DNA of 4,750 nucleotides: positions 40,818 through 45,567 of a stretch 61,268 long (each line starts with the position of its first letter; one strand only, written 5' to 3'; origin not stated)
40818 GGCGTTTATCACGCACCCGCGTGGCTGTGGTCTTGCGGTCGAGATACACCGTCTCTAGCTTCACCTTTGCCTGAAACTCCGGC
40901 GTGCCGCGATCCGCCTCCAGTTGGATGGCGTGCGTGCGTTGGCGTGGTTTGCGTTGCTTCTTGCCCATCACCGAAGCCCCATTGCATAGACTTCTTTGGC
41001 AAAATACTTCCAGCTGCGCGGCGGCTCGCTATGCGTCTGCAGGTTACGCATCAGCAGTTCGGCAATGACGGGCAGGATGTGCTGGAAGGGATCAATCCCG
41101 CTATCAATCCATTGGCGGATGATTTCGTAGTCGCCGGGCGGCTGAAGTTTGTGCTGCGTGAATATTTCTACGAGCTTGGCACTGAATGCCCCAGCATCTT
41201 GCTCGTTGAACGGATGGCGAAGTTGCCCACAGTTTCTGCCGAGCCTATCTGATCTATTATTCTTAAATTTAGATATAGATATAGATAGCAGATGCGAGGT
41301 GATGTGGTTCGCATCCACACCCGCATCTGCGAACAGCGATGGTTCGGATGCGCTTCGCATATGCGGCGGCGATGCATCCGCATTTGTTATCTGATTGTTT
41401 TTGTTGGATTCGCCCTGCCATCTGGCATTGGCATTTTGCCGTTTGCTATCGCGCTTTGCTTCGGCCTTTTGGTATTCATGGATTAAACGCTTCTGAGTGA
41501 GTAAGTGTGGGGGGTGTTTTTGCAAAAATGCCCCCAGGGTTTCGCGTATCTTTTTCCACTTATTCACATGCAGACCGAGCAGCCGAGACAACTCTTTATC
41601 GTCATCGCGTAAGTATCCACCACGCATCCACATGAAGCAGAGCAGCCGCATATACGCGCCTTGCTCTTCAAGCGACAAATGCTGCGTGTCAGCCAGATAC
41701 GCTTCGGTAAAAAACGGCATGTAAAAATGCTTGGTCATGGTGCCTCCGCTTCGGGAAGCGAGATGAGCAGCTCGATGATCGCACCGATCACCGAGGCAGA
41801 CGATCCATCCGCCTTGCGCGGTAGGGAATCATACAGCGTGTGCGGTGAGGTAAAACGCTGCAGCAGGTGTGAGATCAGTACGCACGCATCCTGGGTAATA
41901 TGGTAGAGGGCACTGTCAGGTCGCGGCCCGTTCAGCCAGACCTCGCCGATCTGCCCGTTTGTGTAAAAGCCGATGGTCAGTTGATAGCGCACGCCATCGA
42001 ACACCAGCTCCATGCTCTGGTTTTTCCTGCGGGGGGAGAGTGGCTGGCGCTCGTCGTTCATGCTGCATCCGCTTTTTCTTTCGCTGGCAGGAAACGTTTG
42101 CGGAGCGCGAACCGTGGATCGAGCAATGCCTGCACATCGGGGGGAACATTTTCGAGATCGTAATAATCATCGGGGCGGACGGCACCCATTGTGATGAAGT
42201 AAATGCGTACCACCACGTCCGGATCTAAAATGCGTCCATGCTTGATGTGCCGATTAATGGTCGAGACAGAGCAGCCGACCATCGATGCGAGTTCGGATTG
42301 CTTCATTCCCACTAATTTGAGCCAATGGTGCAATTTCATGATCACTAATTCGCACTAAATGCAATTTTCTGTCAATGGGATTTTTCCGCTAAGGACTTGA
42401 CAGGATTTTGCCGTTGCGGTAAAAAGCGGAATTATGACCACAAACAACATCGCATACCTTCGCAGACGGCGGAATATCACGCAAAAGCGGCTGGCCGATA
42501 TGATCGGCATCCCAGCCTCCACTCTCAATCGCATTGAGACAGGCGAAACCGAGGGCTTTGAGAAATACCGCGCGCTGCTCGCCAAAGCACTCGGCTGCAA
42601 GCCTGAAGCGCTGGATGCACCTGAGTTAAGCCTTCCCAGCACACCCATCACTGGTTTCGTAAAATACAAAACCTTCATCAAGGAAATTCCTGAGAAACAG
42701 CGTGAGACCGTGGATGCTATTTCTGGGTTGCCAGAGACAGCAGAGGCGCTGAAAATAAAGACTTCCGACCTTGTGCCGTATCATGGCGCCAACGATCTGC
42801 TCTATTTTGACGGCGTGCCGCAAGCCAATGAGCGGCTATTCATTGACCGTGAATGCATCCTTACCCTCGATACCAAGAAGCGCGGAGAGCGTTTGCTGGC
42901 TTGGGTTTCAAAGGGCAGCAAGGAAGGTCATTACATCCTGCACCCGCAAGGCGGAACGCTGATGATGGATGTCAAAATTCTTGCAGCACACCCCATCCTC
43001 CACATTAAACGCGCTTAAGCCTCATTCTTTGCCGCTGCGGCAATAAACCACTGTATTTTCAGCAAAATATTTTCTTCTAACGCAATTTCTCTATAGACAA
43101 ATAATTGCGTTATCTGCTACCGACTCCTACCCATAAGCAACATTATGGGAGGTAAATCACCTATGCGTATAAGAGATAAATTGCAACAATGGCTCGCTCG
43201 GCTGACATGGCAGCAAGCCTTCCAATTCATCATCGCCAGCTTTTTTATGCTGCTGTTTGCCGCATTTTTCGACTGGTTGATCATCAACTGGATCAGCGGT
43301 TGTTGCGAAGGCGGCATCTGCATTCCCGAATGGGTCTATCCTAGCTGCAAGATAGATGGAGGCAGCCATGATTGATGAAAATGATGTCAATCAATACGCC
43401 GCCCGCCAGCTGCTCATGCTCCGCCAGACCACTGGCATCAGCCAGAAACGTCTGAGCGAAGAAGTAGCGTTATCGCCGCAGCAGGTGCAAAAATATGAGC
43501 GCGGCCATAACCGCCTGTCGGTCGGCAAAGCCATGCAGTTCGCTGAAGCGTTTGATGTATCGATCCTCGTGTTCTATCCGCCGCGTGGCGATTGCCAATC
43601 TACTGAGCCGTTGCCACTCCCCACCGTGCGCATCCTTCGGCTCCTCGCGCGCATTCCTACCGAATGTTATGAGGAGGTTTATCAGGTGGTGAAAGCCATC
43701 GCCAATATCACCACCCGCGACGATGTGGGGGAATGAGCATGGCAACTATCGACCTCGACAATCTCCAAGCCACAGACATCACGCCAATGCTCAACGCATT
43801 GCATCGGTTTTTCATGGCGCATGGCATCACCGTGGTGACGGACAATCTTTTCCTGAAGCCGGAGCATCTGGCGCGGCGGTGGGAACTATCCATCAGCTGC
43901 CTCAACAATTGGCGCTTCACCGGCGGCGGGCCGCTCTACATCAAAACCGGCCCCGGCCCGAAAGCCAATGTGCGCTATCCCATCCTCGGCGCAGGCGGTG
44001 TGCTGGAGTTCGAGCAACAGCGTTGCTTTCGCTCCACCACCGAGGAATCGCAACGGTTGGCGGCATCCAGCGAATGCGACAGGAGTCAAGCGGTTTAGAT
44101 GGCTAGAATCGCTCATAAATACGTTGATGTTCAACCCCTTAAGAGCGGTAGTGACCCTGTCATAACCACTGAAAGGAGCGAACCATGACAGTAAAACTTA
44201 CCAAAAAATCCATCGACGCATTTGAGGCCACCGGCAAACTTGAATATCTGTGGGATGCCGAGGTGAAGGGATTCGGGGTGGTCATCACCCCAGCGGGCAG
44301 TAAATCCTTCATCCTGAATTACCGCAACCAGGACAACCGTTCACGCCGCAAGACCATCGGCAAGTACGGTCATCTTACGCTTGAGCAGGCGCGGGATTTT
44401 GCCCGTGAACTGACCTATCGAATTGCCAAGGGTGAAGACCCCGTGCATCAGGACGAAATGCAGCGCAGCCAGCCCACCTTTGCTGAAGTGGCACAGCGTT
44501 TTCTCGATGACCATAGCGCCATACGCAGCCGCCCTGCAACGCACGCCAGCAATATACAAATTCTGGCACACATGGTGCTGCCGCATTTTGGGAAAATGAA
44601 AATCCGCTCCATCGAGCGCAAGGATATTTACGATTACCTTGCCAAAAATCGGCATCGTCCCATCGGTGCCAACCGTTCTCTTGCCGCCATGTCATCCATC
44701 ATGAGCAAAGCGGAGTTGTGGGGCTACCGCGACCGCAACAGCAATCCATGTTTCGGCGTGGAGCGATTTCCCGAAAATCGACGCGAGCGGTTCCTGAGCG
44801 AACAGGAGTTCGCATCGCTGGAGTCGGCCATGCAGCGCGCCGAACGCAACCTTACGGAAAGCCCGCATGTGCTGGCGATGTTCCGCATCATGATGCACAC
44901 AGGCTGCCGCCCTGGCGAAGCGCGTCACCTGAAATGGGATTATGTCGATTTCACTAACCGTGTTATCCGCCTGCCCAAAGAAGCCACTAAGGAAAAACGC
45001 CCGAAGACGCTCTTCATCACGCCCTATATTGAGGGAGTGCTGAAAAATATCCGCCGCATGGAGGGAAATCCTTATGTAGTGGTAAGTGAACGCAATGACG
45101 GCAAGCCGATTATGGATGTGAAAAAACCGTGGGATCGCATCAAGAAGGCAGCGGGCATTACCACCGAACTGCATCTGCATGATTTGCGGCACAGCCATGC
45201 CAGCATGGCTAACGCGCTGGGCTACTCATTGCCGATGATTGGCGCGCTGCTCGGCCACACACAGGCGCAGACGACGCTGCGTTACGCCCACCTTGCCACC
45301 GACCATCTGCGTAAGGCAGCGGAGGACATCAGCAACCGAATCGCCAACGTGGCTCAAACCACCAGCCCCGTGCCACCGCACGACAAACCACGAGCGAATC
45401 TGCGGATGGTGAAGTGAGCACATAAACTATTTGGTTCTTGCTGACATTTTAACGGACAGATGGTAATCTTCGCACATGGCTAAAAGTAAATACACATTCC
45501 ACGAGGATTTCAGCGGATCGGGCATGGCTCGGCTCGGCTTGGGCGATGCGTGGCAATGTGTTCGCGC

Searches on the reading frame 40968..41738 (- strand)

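Call 4: search_protein_families(library=pfam, proteins=[window:40968-41738:-], max_evalue=0.01)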
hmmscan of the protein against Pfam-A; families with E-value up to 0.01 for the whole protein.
window:40968-41738:- (256 aa): 1 family
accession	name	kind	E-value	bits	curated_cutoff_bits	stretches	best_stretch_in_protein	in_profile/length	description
PF07120.17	DUF1376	-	3.1e-15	56.7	30.1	1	6-74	2-70/86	Protein of unknown function (DUF1376)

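Call 8: search_protein_families(library=phrogs, proteins=[window:40968-41738:-], max_evalue=0.001)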
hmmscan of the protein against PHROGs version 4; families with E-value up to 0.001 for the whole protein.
window:40968-41738:- (256 aa): 6 families
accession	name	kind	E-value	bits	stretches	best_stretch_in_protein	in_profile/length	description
phrog_9327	-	DNA, RNA and nucleotide metabolism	2.4e-19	71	1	5-124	5-127/276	primosomal protein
phrog_3992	-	DNA, RNA and nucleotide metabolism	6.3e-16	59.8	1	5-119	6-120/345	primosomal protein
phrog_6451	-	DNA, RNA and nucleotide metabolism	4.7e-14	53.8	1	5-119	2-115/272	primosomal protein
phrog_21472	-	unknown function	3.8e-12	47.4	1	6-120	6-118/299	-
phrog_12767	-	unknown function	7.9e-09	36.4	1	6-147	3-147/324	-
phrog_24353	-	unknown function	0.00013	22.4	1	5-132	8-135/294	-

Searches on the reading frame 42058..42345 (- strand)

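Call 8: search_protein_families(library=phrogs, proteins=[window:42058-42345:-], max_evalue=0.001)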
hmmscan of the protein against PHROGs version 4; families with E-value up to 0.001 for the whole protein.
window:42058-42345:- (95 aa): 1 family
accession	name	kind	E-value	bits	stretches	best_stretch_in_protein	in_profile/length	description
phrog_35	-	transcription regulation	3.9e-06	28.1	1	1-63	74-140/181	transcriptional repressor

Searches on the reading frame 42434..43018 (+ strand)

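Call 4: search_protein_families(library=pfam, proteins=[window:42434-43018:+], max_evalue=0.01)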
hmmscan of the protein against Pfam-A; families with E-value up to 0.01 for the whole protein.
window:42434-43018:+ (194 aa): 5 families
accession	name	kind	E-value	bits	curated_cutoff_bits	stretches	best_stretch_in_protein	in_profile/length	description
PF01381.28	HTH_3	-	8.5e-10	39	23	1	6-39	1-34/55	Helix-turn-helix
PF13560.12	HTH_31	-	1.4e-06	29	27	1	9-60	9-61/64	Helix-turn-helix domain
PF13443.12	HTH_26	-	3.6e-06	27.6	22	1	6-58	2-55/63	Cro/C1-type HTH DNA-binding domain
PF12844.13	HTH_19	-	0.00028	21.2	30.2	1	5-39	3-37/64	Helix-turn-helix domain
PF13412.12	HTH_24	-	0.0032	17.4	21.9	1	7-33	10-36/48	Winged helix-turn-helix DNA-binding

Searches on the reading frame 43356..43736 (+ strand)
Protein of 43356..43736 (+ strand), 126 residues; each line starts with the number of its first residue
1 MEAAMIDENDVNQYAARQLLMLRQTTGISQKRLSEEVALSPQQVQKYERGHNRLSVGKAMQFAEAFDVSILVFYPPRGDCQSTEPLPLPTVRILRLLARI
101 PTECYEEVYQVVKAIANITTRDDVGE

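Call 4: search_protein_families(library=pfam, proteins=[window:43356-43736:+], max_evalue=0.01)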
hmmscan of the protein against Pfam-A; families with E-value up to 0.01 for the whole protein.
window:43356-43736:+ (126 aa): 4 families
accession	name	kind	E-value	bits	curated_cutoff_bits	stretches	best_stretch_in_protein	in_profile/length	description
PF01381.28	HTH_3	-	2.7e-10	40.5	23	1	22-71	4-53/55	Helix-turn-helix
PF13560.12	HTH_31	-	1.9e-06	28.5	27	1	16-69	3-57/64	Helix-turn-helix domain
PF13443.12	HTH_26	-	0.00033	21.3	22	1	19-70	2-54/63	Cro/C1-type HTH DNA-binding domain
PF13412.12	HTH_24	-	0.0062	16.5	21.9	0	20-47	10-37/48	Winged helix-turn-helix DNA-binding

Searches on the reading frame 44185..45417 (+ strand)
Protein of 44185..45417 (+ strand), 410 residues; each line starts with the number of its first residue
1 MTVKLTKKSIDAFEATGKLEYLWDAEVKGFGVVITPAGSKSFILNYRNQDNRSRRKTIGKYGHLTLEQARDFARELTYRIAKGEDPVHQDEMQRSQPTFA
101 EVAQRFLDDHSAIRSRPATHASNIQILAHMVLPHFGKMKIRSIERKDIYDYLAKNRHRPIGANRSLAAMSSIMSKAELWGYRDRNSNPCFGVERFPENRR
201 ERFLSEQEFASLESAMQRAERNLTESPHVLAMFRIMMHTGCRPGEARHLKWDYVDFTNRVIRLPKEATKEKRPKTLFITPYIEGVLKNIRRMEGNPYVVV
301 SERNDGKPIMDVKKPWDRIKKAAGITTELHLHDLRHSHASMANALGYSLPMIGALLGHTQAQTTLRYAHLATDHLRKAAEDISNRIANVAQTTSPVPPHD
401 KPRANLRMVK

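Call 4: search_protein_families(library=pfam, proteins=[window:44185-45417:+], max_evalue=0.01)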
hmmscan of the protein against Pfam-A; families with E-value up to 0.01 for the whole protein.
window:44185-45417:+ (410 aa): 4 families
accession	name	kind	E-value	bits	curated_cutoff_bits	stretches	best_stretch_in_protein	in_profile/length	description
PF00589.27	Phage_integrase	-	1e-23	84.4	27.1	1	209-372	8-170/172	Phage integrase family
PF13356.12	Arm-DNA-bind_3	-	4e-16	59.4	27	1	5-89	1-79/83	Arm DNA-binding domain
PF22022.2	Phage_int_M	-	2.6e-08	34.4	27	1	99-185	1-88/96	Phage integrase central domain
PF14659.12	Phage_int_SAM_3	-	4.6e-08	33.6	22.6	1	98-153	1-55/58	Phage integrase, N-terminal SAM-like domain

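Call 5: search_protein_families(library=padloc, proteins=[window:44185-45417:+], max_evalue=0.01)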
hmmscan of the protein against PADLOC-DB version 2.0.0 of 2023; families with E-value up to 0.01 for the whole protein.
window:44185-45417:+ (410 aa): 0 families

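Call 6: search_protein_families(library=ncbifam, proteins=[window:44185-45417:+], max_evalue=0.01)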
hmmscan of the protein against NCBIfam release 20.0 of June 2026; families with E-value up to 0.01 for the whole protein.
window:44185-45417:+ (410 aa): 10 families
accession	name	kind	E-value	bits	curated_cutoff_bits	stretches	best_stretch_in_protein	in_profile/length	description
NF040815.2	recomb_XerA_Arch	equivalog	7.9e-24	84.6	220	1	126-378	23-262/263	site-specific tyrosine recombinase/integron integrase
TIGR02224.1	recomb_XerC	equivalog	9.2e-18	64.6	335.15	1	128-379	29-286/295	tyrosine recombinase XerC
TIGR02225.1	recomb_XerD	equivalog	1.3e-15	57.5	329.6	1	137-381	35-285/290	site-specific tyrosine recombinase XerD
NF007246.0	PRK09692.1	domain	2.4e-15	56.1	434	1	4-376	7-380/413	integrase domain-containing protein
NF001399.0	PRK00283.1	subfamily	4.6e-14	52.4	279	1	137-380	45-293/300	tyrosine recombinase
NF003462.0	PRK05084.1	equivalog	3.9e-09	35.7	267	1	230-384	198-358/360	tyrosine recombinase XerS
NF002331.0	PRK01287.1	subfamily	1.7e-06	27.2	371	1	213-379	148-321/365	site-specific tyrosine recombinase XerC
TIGR02249.1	integrase_gron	subfamily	7.7e-06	25.5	265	1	319-374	249-304/315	integron integrase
NF011946.0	PRK15417.1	equivalog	6.9e-05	22.2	435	1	314-371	259-316/337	integron integrase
NF041502.1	integrase_1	equivalog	0.00012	20.9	350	0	324-392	314-382/484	site-specific integrase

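Call 8: search_protein_families(library=phrogs, proteins=[window:44185-45417:+], max_evalue=0.001)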
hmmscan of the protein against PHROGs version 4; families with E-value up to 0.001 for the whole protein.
window:44185-45417:+ (410 aa): 7 families
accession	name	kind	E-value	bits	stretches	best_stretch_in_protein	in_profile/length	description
phrog_1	-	integration and excision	6.9e-67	228.1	1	3-395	91-460/611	integrase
phrog_216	-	integration and excision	5.9e-32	112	1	196-393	48-247/301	integrase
phrog_3423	-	unknown function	1.9e-15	58.2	1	2-146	5-151/157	-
phrog_35951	-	unknown function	1e-07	33.3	1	311-389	4-81/97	-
phrog_7685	-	integration and excision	4.9e-07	30.5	1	281-383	136-236/240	integrase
phrog_7269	-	integration and excision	7.5e-07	30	1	324-378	23-77/89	integrase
phrog_23783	-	integration and excision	0.00014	22.9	1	53-181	26-143/162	integrase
